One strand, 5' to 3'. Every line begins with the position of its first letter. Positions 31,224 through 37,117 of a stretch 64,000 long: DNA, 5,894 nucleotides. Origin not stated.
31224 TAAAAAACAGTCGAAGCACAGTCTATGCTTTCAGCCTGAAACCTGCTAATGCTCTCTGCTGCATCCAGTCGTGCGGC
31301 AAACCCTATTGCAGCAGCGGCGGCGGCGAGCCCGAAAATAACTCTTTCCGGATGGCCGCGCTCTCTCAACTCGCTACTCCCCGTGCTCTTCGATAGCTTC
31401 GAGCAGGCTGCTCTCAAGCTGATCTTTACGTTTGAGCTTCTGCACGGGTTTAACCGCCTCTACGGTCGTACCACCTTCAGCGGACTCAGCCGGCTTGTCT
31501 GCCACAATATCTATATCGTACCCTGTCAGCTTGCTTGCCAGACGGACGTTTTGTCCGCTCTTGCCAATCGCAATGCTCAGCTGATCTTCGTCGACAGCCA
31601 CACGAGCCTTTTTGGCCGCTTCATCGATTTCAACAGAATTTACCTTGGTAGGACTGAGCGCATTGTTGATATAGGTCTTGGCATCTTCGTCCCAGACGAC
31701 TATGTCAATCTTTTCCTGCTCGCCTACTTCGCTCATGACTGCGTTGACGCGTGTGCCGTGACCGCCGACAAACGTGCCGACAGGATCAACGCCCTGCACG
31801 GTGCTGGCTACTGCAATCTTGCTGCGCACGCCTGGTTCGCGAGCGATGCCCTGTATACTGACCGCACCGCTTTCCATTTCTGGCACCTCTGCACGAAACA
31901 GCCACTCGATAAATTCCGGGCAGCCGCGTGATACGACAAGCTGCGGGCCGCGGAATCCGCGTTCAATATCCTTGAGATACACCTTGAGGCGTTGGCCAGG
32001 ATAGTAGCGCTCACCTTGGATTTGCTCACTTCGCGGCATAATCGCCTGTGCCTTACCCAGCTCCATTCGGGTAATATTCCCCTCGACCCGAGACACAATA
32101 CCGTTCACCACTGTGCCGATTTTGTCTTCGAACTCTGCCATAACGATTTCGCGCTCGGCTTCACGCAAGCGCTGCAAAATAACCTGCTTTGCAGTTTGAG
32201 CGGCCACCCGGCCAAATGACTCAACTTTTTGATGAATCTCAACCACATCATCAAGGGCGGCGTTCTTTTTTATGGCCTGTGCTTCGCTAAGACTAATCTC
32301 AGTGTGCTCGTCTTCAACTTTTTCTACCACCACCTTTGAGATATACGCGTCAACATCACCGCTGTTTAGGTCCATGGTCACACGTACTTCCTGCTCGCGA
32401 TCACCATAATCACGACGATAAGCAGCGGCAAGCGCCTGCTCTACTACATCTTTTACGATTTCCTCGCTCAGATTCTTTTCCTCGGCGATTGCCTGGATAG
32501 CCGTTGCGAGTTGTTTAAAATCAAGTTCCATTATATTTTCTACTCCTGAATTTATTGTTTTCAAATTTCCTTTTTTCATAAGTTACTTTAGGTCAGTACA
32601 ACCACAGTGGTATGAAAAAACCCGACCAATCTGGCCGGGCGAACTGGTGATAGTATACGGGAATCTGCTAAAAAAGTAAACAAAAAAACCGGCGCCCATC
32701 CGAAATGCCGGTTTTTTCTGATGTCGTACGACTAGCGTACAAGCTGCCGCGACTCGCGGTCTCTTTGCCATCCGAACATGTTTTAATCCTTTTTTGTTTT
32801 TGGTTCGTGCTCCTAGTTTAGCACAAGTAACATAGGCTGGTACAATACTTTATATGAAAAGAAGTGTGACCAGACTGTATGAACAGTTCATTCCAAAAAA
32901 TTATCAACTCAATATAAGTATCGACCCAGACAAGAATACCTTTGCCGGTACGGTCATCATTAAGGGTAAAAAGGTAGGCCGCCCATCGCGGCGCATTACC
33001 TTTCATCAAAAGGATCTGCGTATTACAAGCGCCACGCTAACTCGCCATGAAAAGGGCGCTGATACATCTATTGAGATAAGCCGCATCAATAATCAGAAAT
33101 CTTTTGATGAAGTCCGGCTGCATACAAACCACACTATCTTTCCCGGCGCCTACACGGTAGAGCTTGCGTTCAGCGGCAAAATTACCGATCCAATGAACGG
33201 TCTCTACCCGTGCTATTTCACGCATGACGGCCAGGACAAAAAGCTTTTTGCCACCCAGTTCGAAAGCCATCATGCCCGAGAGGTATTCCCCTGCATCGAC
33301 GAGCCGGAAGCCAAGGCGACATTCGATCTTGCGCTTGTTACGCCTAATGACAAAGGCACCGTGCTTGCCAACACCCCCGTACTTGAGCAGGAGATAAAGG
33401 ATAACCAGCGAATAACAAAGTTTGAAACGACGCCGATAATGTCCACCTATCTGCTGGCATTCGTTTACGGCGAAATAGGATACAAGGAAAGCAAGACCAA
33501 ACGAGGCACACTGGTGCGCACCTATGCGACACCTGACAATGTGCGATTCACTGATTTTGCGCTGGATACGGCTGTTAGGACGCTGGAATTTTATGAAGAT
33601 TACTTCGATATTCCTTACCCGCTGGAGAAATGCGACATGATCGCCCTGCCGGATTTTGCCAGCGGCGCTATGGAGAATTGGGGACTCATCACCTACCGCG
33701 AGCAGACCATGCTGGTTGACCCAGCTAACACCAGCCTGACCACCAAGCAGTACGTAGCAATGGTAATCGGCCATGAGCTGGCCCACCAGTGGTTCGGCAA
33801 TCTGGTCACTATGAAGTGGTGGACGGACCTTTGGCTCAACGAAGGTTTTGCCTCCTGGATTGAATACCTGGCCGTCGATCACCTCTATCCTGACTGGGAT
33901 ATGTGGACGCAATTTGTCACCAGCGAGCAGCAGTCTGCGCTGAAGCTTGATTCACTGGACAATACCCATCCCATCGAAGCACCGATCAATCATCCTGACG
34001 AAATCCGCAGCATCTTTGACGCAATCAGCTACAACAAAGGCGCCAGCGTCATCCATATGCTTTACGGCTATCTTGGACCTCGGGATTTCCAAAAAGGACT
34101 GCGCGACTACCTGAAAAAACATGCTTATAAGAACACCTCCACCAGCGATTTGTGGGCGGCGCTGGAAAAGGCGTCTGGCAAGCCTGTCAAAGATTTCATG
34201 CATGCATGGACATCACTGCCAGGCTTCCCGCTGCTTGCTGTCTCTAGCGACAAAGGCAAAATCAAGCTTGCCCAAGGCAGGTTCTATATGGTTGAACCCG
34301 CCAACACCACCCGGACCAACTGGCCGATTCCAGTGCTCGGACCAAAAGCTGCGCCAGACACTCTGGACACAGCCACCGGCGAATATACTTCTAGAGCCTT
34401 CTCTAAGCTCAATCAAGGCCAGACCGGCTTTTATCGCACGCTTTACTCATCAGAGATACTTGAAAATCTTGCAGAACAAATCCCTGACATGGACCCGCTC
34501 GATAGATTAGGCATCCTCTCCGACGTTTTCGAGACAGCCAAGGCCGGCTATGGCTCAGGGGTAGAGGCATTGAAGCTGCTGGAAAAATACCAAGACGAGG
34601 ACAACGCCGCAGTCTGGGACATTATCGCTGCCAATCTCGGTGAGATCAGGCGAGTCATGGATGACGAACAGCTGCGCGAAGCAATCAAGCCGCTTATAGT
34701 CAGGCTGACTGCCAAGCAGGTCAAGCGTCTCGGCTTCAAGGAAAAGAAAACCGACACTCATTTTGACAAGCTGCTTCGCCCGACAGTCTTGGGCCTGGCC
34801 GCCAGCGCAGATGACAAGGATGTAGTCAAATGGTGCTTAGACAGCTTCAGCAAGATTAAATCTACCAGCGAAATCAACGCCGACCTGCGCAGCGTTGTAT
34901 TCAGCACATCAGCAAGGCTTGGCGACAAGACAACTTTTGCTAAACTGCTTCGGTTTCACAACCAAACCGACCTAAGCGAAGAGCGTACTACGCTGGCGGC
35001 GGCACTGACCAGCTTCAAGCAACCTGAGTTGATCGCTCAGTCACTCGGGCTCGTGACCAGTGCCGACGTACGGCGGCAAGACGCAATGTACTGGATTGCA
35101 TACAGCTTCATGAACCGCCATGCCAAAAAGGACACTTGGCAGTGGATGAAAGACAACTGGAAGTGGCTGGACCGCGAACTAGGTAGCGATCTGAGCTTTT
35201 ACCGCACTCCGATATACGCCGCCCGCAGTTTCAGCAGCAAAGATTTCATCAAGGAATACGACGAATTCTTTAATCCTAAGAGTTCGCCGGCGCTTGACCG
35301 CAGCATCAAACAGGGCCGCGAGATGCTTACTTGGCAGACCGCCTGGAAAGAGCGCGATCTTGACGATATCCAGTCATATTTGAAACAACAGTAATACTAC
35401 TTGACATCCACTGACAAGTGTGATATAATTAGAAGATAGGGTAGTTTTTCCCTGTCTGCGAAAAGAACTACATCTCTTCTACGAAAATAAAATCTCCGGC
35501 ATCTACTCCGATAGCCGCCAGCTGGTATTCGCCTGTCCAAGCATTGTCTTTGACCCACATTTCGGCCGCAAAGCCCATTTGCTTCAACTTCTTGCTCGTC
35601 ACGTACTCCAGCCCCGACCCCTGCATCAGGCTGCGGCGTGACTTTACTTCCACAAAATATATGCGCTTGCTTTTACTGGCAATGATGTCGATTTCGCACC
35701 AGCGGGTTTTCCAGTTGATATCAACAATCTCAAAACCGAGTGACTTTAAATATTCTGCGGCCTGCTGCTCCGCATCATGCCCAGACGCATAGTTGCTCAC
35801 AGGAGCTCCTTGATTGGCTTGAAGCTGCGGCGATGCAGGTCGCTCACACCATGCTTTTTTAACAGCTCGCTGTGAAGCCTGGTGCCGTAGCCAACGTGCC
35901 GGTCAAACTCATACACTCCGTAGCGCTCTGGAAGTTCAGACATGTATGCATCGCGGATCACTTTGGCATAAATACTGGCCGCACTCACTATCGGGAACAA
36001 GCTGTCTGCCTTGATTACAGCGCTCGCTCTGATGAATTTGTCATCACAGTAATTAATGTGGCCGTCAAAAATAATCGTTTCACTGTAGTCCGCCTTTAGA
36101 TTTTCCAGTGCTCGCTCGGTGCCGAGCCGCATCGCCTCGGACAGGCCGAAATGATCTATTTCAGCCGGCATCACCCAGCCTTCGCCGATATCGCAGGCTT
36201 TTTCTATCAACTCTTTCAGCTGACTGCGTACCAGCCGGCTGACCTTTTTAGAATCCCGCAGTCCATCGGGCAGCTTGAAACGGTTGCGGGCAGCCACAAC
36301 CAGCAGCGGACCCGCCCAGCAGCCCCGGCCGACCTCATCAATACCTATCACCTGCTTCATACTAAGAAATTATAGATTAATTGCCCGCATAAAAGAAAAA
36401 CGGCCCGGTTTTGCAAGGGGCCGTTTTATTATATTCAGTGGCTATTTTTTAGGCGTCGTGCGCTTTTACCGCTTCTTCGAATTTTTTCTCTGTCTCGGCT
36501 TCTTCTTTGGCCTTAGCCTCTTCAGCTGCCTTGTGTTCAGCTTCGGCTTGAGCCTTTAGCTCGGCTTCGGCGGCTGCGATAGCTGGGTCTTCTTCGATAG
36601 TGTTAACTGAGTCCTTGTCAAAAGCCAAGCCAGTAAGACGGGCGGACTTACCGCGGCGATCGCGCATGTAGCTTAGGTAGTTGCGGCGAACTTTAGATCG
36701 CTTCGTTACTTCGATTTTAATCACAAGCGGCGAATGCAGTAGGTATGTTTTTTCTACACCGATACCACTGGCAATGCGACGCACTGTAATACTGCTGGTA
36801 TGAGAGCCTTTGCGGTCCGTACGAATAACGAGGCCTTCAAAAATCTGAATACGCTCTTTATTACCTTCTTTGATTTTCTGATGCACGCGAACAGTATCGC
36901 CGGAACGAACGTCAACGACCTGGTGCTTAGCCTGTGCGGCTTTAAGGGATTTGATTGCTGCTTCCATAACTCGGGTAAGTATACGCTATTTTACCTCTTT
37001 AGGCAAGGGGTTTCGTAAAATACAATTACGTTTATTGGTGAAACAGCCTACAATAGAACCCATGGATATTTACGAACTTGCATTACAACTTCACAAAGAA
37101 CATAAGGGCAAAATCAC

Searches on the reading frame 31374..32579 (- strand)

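Call 8: search_protein_families(library=ncbifam, proteins=[window:31374-32579:-])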
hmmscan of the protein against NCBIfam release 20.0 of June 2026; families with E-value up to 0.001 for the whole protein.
window:31374-32579:- (401 aa): 5 families
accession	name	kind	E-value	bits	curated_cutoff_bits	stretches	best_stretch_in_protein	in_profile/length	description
TIGR01953.1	NusA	equivalog_domain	1.3e-112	376.2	253.4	1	24-361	2-338/340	transcription termination factor NusA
NF006645.0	PRK09202.4-5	equivalog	1.7e-62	211.8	532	1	23-364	18-373/540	transcription termination/antitermination protein NusA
NF006642.0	PRK09202.4-1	equivalog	6.6e-34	117.3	687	1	23-360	19-374/614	transcription termination/antitermination protein NusA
TIGR01952.1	nusA_arch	equivalog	8.6e-12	45.6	74.35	1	267-358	44-135/141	NusA-like transcription termination signal-binding factor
NF006261.0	PRK08406.1-5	equivalog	8.7e-06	25.4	231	0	267-322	43-96/173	transcription elongation factor NusA-like protein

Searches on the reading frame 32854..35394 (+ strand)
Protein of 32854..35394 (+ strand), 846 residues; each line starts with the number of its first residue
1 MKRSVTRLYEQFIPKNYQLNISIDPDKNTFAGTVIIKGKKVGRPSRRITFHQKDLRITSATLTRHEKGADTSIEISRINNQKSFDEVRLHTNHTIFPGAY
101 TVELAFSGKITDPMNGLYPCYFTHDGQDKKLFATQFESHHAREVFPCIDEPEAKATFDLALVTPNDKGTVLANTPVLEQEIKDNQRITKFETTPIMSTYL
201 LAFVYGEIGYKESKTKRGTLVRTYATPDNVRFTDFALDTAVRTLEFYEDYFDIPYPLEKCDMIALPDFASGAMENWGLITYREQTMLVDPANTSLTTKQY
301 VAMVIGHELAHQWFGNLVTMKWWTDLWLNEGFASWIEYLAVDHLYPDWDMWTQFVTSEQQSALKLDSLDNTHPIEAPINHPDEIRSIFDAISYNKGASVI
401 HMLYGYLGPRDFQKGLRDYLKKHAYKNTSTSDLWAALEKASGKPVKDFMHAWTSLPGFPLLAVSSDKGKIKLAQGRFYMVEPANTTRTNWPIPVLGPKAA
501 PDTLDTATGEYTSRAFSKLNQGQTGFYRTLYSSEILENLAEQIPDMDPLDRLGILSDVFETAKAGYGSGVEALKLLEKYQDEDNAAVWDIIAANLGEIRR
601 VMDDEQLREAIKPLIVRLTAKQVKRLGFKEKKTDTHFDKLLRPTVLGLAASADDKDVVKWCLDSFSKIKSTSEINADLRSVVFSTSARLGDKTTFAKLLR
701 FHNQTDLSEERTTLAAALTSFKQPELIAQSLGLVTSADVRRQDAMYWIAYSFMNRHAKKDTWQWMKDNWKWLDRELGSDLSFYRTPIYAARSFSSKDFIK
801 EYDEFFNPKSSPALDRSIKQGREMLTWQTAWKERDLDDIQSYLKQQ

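Call 8: search_protein_families(library=ncbifam, proteins=[window:32854-35394:+])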
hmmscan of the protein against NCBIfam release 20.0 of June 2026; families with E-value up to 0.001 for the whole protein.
window:32854-35394:+ (846 aa): 3 families
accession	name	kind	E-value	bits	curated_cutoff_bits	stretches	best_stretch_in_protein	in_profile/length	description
TIGR02412.1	pepN_strep_liv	equivalog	7.8e-90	302.3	591.2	1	82-462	73-448/832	aminopeptidase N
TIGR02414.1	pepN_proteo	equivalog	2.7e-44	151.6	718.2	1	15-466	10-447/868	aminopeptidase N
TIGR02411.1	leuko_A4_hydro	equivalog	4.3e-36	124.8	761.7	1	8-436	7-416/600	leukotriene-A(4) hydrolase/aminopeptidase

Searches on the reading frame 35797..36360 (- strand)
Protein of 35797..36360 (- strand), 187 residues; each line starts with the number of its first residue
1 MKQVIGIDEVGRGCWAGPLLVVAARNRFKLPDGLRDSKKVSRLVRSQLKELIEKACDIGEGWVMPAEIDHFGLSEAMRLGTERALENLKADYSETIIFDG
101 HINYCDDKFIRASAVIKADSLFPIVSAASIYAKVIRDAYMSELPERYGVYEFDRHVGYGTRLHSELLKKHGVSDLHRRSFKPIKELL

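Call 12: search_protein_families(library=pfam, proteins=[window:35797-36360:-], max_evalue=0.01)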
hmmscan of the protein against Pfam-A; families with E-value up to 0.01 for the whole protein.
window:35797-36360:- (187 aa): 1 family
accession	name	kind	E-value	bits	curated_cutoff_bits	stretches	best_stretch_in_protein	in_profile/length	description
PF01351.25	RNase_HII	-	1.4e-26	94.1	25.8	1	5-182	1-198/199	Ribonuclease HII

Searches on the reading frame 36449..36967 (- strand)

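Call 12: search_protein_families(library=pfam, proteins=[window:36449-36967:-], max_evalue=0.01)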
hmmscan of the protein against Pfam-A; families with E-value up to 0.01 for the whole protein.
window:36449-36967:- (172 aa): 1 family
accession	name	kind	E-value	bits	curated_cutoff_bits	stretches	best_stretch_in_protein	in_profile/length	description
PF01245.26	Ribosomal_L19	-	2.2e-37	127.9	22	1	4-111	2-108/111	Ribosomal protein L19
